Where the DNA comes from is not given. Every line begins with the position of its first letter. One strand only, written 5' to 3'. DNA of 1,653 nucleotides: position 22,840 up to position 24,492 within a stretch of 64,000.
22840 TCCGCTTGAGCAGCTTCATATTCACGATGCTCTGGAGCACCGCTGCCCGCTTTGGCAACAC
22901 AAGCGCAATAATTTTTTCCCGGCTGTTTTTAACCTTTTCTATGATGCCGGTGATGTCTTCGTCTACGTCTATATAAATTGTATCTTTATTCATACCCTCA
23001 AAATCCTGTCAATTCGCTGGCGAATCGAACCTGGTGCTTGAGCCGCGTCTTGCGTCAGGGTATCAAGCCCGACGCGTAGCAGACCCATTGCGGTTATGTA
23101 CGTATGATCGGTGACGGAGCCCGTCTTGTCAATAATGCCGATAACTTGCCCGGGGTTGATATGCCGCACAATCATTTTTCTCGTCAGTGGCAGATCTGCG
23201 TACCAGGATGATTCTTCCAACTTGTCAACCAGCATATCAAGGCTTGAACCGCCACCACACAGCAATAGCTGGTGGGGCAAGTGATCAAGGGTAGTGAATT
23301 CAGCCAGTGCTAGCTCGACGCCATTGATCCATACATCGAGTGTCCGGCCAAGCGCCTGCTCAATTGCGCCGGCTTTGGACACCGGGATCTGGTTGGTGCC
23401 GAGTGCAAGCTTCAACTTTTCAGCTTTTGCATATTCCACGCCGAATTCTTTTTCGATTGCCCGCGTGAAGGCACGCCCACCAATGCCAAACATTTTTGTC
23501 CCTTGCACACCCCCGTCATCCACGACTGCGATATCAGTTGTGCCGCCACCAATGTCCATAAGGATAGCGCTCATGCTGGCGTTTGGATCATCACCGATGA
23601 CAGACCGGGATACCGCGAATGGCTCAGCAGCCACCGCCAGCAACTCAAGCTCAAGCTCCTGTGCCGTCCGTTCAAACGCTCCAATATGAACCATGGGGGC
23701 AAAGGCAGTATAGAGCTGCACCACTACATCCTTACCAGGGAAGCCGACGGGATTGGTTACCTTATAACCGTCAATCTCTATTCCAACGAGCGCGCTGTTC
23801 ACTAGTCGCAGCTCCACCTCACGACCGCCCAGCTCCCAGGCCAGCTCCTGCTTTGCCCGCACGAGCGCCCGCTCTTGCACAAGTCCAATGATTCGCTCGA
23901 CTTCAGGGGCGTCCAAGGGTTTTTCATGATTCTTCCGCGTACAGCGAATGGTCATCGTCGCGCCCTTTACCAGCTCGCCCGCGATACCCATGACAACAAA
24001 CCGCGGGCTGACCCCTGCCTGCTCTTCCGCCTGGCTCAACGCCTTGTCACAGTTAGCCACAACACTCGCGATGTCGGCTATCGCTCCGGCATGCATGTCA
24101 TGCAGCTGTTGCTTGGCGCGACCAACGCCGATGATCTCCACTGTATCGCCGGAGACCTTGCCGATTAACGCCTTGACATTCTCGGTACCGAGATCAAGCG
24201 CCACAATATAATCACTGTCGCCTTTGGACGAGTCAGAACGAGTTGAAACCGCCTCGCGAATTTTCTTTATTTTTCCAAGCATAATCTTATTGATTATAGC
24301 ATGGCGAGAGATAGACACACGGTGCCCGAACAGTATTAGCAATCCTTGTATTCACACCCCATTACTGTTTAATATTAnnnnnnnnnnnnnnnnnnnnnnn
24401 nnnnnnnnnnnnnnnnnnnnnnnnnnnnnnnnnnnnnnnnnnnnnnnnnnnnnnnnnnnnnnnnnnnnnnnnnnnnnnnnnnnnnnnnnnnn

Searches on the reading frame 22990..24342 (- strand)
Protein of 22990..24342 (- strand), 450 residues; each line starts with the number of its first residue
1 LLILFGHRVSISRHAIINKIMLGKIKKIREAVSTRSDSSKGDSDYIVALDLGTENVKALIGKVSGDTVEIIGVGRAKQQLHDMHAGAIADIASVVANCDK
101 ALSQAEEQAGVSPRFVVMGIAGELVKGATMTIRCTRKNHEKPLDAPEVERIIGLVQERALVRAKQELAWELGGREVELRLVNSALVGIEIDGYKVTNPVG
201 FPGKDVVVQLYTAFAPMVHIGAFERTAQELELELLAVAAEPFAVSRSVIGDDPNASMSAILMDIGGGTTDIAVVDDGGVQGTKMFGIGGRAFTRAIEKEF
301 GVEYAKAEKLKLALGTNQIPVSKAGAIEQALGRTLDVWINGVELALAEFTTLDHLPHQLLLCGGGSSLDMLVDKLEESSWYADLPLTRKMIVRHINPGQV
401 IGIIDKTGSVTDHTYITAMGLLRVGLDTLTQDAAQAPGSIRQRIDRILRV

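Call 7: search_protein_families(library=pfam, proteins=[window:22990-24342:-], max_evalue=0.001)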
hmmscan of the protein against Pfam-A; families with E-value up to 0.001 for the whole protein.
window:22990-24342:- (450 aa): 5 families
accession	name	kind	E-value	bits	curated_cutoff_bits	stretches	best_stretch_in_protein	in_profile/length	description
PF14450.12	FtsA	-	2.6e-14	54.1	31.8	1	261-420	2-127/127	Cell division protein FtsA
PF11104.14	PilM_2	-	1.8e-05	24.3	27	1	240-378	158-297/340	Type IV pilus assembly protein PilM;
PF06277.17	EutA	-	1.9e-05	24.2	27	1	257-294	143-180/475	Ethanolamine utilisation protein EutA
PF06723.19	MreB_Mbl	-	4.1e-05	23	27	1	256-318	144-212/327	MreB/Mbl protein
PF08841.16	DDR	-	0.00067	19.2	24.6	1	228-311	105-188/328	Diol dehydratase reactivase ATPase-like domain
